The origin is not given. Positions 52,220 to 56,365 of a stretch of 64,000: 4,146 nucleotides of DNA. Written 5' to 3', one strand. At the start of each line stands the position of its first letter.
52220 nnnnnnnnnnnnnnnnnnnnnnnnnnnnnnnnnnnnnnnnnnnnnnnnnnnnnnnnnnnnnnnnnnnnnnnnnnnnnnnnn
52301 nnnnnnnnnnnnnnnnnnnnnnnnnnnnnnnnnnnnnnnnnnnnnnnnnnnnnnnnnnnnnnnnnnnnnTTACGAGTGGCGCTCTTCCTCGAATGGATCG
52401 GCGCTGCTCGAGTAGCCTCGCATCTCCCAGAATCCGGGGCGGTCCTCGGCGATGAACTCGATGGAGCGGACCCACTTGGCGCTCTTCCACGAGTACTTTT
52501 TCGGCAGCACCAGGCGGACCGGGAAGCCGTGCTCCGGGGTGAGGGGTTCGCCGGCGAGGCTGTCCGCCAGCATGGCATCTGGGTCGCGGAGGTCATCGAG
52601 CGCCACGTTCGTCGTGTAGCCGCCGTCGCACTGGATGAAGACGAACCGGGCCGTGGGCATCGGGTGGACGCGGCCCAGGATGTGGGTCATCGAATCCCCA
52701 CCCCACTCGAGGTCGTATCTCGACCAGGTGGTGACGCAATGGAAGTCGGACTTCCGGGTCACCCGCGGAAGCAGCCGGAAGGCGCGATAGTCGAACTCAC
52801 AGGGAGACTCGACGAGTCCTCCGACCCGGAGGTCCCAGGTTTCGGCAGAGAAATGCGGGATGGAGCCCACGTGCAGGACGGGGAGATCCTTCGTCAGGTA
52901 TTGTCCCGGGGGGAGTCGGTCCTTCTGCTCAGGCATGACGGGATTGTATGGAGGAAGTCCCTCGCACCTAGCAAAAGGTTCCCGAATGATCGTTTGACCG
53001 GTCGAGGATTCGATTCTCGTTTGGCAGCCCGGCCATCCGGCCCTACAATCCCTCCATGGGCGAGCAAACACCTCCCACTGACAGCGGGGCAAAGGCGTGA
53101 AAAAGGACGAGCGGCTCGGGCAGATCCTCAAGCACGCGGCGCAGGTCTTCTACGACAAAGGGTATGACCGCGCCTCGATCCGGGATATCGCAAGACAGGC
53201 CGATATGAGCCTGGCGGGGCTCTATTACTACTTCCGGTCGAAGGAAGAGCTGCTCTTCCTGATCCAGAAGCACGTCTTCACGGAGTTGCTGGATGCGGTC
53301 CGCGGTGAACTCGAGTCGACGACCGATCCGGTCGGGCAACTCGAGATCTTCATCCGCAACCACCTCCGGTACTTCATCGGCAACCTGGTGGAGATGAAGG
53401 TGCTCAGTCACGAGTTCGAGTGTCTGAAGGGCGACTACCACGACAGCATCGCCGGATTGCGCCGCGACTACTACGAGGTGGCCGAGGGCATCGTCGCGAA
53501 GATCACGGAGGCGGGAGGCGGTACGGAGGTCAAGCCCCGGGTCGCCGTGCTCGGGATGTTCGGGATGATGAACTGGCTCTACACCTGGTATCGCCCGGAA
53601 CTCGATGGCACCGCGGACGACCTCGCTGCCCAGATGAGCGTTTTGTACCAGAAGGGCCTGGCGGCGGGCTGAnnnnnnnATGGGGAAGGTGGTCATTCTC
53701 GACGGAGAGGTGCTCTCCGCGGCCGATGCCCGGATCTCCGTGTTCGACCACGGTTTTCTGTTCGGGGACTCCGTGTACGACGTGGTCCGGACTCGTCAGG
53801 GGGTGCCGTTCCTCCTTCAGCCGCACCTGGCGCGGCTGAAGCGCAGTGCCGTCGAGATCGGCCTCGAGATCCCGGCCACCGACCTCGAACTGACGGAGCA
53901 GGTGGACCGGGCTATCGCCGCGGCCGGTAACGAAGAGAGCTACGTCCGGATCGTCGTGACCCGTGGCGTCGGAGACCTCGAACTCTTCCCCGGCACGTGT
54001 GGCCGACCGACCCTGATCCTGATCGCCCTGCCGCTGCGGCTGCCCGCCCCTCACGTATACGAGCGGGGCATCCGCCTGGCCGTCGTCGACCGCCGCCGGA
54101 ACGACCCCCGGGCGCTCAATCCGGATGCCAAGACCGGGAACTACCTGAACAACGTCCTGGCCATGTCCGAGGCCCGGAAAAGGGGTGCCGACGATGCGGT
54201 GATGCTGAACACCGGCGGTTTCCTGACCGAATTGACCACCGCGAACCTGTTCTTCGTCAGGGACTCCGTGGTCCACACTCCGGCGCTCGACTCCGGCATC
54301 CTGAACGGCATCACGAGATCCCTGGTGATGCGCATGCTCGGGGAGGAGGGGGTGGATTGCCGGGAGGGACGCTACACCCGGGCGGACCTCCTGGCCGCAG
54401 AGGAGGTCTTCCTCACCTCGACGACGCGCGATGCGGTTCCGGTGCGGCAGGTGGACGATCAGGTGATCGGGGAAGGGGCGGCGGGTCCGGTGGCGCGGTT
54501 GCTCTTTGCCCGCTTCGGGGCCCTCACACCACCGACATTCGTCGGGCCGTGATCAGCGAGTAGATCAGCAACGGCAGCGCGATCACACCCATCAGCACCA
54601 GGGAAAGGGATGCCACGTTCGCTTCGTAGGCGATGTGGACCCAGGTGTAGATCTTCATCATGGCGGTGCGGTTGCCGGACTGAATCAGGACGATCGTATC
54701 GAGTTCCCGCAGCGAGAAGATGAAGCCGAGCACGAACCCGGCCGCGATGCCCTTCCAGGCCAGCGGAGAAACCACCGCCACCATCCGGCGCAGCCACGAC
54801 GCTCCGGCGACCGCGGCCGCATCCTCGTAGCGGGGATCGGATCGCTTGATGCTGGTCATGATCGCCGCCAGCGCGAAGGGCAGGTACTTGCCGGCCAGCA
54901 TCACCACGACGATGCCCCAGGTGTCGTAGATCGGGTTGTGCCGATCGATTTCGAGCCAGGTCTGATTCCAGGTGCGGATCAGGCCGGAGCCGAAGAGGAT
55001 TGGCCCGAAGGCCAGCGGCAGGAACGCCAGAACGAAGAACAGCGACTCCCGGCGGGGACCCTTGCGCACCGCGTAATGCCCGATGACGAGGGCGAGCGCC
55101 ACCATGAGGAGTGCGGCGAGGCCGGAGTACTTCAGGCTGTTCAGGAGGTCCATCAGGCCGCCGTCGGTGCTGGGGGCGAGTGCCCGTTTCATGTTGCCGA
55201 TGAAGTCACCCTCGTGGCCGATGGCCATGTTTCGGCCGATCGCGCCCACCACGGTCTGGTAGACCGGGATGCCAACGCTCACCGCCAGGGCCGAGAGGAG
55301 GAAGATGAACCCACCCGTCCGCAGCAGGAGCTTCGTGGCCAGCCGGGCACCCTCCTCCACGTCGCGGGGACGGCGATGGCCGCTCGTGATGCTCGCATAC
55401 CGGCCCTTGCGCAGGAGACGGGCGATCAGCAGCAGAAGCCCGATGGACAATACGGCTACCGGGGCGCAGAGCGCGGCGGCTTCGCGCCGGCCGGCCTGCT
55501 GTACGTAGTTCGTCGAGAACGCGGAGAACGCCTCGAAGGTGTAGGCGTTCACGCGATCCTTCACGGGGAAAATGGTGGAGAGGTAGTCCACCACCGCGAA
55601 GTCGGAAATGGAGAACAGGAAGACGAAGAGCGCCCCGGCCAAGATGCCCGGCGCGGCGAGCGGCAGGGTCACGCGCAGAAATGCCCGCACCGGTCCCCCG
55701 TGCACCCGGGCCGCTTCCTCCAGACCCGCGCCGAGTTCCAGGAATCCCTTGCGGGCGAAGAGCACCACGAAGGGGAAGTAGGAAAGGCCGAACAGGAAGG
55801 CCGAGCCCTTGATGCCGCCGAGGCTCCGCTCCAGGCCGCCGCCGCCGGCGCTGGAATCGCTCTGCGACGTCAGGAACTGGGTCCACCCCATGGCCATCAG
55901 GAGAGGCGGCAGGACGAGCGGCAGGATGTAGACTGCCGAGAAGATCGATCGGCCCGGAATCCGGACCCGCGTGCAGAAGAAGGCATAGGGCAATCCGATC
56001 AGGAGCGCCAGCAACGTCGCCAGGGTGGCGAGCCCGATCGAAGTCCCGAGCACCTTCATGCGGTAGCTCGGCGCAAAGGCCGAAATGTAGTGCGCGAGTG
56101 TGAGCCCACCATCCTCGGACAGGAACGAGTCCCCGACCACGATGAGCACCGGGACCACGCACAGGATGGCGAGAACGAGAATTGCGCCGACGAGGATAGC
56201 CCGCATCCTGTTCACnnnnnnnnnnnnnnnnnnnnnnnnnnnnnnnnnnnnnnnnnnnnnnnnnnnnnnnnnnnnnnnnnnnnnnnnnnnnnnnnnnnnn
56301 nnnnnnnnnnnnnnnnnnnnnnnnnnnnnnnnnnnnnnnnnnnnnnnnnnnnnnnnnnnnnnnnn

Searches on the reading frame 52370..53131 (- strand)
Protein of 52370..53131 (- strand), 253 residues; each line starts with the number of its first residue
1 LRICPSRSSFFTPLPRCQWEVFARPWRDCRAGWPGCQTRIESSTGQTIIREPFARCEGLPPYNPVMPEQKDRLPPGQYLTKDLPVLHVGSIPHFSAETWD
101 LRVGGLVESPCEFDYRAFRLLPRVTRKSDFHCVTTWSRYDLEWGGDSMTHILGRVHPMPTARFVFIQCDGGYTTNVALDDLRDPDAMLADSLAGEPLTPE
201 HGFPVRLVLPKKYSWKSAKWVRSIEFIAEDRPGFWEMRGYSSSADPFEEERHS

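Call 53: search_protein_families(library=pfam, proteins=[window:52370-53131:-], max_evalue=0.001)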
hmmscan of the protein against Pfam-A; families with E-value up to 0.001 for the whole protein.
window:52370-53131:- (253 aa): 1 family
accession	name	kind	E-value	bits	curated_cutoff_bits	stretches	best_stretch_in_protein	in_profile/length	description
PF00174.25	Oxidored_molyb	-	1.4e-36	126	24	1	89-235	2-169/169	Oxidoreductase molybdopterin binding domain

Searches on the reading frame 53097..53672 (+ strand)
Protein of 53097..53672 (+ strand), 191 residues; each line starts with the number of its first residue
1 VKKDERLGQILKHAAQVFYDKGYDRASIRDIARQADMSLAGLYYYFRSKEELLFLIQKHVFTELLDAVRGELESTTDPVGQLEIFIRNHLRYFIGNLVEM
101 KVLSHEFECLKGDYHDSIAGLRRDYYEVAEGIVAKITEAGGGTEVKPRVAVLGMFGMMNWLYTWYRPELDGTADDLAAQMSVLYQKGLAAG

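Call 53: search_protein_families(library=pfam, proteins=[window:53097-53672:+], max_evalue=0.001)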
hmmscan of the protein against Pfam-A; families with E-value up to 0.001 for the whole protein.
window:53097-53672:+ (191 aa): 2 families
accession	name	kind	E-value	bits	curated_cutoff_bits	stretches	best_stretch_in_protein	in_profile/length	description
PF17932.6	TetR_C_24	-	3.1e-21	76.2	26.4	1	76-187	2-113/114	Tetracyclin repressor-like, C-terminal domain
PF00440.29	TetR_N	-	6.6e-16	58.3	24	1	10-53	1-44/47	Bacterial regulatory proteins, tetR family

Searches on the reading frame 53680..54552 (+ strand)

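Call 53: search_protein_families(library=pfam, proteins=[window:53680-54552:+], max_evalue=0.001)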
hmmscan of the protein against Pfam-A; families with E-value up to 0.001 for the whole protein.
window:53680-54552:+ (290 aa): 1 family
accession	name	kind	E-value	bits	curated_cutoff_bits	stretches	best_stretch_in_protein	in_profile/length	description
PF01063.24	Aminotran_4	-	1.3e-59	202.3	28.5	1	32-258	2-223/223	Amino-transferase class IV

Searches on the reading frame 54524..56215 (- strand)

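Call 53: search_protein_families(library=pfam, proteins=[window:54524-56215:-], max_evalue=0.001)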
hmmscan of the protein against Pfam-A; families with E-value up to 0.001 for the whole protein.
window:54524-56215:- (563 aa): 1 family
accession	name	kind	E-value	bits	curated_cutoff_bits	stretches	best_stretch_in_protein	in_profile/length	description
PF00528.27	BPD_transp_1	-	5.1e-14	52.8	26.4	2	74-264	5-173/184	Binding-protein-dependent transport system inner membrane component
